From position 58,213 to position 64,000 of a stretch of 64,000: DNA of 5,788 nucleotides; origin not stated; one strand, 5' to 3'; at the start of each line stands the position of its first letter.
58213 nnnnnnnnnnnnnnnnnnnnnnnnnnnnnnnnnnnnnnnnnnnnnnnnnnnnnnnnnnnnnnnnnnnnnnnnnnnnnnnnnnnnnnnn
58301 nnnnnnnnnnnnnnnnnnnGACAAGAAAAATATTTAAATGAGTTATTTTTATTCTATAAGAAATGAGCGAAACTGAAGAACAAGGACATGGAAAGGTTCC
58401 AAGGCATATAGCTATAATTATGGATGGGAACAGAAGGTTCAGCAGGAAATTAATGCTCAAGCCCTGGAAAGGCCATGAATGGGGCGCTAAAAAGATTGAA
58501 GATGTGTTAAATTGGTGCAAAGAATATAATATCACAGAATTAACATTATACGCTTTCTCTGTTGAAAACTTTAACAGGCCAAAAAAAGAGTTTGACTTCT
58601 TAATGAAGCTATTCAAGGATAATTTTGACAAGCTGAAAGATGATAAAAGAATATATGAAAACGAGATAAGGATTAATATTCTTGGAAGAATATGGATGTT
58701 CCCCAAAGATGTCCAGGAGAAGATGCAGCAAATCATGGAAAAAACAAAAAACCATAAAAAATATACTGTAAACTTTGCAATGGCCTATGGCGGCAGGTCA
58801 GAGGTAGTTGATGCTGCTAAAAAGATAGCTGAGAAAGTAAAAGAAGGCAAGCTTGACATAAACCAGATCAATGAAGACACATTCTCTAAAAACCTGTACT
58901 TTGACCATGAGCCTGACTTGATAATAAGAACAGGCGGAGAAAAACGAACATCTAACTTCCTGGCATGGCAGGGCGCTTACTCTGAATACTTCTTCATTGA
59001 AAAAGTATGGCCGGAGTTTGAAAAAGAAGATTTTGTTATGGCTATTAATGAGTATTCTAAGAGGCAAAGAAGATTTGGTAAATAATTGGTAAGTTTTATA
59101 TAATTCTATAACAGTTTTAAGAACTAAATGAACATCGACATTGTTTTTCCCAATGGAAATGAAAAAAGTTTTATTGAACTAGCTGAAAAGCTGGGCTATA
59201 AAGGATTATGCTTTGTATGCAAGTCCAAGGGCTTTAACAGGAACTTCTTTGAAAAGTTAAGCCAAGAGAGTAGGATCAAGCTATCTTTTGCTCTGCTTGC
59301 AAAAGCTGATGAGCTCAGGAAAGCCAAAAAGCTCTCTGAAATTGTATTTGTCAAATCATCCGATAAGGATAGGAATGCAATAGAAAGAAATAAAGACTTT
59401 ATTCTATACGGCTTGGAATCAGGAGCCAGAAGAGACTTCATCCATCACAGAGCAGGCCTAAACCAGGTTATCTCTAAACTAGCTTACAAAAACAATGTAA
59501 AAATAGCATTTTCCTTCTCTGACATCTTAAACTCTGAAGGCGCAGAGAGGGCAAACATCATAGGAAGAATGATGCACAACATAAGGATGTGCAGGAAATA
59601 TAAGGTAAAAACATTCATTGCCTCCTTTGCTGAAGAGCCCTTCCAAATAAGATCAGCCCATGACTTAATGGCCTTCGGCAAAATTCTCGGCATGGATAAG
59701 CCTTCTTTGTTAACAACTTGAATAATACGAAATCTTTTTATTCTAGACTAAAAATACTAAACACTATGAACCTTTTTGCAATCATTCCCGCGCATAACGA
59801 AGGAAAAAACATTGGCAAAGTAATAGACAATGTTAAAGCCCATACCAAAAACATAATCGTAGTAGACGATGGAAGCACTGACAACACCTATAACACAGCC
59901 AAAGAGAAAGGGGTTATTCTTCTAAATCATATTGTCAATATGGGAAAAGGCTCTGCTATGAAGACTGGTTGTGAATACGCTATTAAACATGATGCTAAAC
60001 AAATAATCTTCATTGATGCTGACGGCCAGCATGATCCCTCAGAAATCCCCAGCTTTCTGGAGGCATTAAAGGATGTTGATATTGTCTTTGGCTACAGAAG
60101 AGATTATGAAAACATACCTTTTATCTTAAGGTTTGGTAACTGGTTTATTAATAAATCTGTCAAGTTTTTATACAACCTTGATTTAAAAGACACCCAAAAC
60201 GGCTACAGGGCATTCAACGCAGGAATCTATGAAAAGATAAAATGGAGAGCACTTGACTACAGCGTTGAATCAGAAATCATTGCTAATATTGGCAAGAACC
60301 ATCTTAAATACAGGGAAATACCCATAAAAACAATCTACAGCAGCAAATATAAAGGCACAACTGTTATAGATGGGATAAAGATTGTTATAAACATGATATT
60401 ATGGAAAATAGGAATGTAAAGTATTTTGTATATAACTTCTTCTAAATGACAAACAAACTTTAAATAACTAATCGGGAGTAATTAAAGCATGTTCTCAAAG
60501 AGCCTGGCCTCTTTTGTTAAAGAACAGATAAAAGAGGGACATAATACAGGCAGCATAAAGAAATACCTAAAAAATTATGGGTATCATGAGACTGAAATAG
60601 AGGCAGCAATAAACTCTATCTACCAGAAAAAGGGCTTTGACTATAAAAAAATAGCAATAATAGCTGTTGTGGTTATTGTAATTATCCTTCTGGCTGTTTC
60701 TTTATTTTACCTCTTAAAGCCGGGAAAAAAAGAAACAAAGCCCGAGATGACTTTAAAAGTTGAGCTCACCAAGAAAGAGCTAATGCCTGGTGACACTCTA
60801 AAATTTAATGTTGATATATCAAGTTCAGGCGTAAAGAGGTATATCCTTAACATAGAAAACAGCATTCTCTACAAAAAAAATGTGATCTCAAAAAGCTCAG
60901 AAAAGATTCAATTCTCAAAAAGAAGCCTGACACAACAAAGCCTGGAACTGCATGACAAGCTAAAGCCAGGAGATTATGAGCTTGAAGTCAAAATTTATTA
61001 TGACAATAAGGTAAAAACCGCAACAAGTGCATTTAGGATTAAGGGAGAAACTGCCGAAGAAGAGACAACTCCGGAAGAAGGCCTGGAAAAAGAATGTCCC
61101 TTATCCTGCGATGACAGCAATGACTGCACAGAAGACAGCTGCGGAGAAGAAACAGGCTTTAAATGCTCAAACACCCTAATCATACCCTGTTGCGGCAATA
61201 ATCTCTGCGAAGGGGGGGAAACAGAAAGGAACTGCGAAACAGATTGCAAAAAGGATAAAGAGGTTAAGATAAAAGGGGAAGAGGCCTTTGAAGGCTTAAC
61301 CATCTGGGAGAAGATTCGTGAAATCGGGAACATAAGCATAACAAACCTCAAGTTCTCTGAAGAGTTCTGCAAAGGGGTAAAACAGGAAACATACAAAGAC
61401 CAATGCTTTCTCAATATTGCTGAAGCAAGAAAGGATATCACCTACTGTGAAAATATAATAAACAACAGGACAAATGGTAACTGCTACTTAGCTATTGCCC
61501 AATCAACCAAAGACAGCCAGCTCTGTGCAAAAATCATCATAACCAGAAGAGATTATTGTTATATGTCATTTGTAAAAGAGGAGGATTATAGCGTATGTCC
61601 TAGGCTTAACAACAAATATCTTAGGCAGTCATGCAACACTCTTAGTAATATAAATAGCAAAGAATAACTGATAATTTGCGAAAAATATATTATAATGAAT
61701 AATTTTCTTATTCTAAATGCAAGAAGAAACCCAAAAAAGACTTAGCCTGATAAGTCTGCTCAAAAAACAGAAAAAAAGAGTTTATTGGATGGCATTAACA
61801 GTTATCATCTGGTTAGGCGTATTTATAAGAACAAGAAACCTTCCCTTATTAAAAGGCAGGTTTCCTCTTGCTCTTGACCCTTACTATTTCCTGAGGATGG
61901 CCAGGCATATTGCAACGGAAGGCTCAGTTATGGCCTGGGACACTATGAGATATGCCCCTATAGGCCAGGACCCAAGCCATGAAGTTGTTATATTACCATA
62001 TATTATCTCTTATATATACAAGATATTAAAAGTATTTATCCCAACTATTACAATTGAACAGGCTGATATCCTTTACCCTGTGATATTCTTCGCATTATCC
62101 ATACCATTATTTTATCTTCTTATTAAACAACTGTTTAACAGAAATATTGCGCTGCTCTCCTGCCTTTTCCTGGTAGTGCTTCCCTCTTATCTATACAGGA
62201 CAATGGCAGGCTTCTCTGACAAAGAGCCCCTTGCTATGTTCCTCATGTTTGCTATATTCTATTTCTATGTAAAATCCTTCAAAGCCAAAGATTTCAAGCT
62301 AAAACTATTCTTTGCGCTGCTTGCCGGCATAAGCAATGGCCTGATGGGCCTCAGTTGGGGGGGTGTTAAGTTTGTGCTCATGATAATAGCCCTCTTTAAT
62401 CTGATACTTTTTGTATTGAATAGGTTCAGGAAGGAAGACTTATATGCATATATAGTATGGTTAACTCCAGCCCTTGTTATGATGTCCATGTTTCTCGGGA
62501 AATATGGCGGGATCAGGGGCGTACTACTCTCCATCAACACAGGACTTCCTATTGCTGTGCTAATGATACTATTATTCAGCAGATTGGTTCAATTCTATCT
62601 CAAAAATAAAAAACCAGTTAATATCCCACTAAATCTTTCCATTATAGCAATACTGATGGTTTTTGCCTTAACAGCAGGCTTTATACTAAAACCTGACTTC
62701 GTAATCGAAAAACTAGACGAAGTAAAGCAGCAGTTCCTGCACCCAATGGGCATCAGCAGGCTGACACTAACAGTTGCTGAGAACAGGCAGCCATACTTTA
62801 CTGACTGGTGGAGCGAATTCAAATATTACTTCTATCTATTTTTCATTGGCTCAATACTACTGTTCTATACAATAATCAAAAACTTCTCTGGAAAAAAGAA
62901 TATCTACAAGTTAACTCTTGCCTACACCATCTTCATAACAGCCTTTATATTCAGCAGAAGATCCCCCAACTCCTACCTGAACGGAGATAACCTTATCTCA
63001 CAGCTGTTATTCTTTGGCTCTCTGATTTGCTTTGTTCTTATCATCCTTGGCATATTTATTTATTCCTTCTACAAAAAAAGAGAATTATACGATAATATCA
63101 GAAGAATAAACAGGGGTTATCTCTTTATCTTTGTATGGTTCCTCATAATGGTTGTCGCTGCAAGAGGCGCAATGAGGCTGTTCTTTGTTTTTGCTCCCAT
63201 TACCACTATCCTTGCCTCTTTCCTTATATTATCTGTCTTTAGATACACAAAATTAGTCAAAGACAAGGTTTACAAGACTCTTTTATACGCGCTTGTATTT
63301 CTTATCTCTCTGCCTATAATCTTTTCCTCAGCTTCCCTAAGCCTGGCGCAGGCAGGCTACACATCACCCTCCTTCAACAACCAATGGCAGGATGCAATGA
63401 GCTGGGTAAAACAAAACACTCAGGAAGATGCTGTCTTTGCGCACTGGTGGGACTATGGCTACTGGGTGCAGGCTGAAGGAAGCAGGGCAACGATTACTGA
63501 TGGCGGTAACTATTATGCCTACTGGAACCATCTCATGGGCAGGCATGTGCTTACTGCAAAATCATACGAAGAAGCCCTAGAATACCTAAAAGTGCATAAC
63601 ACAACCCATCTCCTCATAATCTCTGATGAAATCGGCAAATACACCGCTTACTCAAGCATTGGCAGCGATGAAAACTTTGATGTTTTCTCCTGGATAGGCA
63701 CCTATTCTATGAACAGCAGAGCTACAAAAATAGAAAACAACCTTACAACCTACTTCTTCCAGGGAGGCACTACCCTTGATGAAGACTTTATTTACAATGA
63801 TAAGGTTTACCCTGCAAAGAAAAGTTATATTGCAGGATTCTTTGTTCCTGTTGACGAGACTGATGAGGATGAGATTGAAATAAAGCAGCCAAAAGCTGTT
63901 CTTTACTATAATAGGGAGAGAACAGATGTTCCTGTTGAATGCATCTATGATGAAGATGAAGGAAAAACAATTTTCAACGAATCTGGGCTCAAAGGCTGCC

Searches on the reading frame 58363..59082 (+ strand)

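Call 59: search_protein_families(library=pfam, proteins=[window:58363-59082:+], max_evalue=0.001)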
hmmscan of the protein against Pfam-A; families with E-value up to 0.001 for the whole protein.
window:58363-59082:+ (240 aa): 1 family
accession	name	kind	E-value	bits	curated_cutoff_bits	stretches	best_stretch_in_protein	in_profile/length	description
PF01255.24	Prenyltransf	-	5.7e-78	261.9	27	1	19-239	1-219/219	Putative undecaprenyl diphosphate synthase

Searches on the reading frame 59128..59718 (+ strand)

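Call 59: search_protein_families(library=pfam, proteins=[window:59128-59718:+], max_evalue=0.001)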
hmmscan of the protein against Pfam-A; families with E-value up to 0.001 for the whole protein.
window:59128-59718:+ (197 aa): 1 family
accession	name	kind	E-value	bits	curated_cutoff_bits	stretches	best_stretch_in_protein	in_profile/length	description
PF01876.22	RNase_P_p30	-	6.3e-19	68.7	35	1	15-191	18-204/214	RNase P subunit p30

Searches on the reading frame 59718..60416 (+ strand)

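Call 59: search_protein_families(library=pfam, proteins=[window:59718-60416:+], max_evalue=0.001)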
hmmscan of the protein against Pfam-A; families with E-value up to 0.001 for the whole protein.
window:59718-60416:+ (233 aa): 1 family
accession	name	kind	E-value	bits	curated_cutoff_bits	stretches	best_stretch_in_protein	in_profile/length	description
PF00535.33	Glycos_transf_2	-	4.7e-24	85.6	23.3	1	22-172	3-165/168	Glycosyl transferase family 2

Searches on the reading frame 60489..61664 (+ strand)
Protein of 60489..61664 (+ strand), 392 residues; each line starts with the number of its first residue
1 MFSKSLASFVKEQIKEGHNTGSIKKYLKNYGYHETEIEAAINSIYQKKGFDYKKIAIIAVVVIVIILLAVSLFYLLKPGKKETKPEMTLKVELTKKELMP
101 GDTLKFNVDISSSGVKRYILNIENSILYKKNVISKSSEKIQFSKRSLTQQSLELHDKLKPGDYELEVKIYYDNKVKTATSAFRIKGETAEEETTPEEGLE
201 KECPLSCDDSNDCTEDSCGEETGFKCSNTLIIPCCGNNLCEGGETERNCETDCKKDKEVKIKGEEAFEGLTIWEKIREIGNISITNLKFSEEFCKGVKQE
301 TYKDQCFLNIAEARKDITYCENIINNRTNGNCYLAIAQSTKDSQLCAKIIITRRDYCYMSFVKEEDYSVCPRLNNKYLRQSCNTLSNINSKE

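Call 39: search_protein_families(library=pfam, proteins=[window:60489-61664:+], max_evalue=0.0001)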
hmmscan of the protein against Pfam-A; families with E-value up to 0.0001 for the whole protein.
window:60489-61664:+ (392 aa): 2 families
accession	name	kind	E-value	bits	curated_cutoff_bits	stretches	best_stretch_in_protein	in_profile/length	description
PF00526.23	Dicty_CTDC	-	9.4e-06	25.8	27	1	206-231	1-24/24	Dictyostelium (slime mold) repeat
PF11797.14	WxLIP_HBD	-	2.7e-05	24.6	28.9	1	129-191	69-135/138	WxL Interacting Protein, host binding domain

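Call 74: find_encoding_contigs(protein=window:60489-61664:+, flank=10000, max_places=2)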
Protein window:60489-61664:+ (392 aa): 7 contigs read that carry it; 2 places shown.
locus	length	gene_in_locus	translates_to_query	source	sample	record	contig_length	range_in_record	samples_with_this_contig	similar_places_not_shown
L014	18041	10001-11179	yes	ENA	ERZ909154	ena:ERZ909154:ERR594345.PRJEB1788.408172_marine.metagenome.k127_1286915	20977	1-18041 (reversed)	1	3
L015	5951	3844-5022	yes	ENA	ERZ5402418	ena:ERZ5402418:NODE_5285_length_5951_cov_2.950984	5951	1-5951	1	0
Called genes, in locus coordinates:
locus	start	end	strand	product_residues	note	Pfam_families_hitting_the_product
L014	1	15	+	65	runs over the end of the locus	PF01194:RNA_pol_N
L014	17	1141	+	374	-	PF04015:DUF362, PF00037:Fer4 (faint), PF12837:Fer4_6 (faint), PF12838:Fer4_7 (weak)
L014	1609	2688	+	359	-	PF18152:DAHP_snth_FXD, PF00793:DAHP_synth_1, PF03102:NeuB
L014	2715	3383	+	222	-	PF01841:Transglut_core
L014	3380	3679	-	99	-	-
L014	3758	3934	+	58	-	PF03911:Sec61_beta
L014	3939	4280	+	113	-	PF01849:NAC, PF19026:UBA_HYPK (weak)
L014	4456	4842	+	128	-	PF01042:Ribonuc_L-PSP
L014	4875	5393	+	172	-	-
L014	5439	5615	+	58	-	PF03966:Trm112p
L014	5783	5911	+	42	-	-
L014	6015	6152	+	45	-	-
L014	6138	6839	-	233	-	PF00149:Metallophos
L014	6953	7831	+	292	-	-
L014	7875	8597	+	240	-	PF01255:Prenyltransf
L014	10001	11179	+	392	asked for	PF00526:Dicty_CTDC (faint)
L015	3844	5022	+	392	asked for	PF00526:Dicty_CTDC (faint)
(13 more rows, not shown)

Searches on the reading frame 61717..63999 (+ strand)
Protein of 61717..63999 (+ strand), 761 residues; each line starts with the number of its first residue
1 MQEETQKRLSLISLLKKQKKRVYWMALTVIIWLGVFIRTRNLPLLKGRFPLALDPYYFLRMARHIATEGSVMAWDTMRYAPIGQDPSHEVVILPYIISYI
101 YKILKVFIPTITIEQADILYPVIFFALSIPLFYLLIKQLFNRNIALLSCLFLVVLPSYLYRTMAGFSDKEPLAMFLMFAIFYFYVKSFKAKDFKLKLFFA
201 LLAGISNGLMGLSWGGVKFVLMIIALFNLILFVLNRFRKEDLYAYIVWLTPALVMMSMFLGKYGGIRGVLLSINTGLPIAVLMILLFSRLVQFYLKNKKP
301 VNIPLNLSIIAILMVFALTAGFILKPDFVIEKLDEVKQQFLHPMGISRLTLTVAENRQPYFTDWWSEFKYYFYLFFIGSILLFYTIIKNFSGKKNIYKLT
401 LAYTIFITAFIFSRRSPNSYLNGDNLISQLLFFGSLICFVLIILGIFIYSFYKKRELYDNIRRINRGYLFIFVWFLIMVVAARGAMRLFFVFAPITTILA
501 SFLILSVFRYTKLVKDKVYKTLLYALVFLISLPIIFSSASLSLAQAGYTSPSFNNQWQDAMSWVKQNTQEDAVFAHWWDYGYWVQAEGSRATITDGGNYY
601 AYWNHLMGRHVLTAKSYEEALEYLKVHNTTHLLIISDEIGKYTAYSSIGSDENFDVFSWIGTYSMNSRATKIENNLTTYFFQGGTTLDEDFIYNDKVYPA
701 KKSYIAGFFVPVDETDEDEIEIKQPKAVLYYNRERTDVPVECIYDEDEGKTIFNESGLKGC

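Call 59: search_protein_families(library=pfam, proteins=[window:61717-63999:+], max_evalue=0.001)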
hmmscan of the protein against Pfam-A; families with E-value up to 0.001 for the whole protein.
window:61717-63999:+ (761 aa): 2 families
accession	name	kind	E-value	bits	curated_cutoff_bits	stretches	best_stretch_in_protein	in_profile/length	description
PF02516.20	STT3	-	2.6e-26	93.5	24.5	1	52-275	31-248/405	Oligosaccharyl transferase STT3, N-terminal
PF21436.2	STT3-PglB_core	-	0.00094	20.1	23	0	571-616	3-47/131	STT3/PglB/AglB core domain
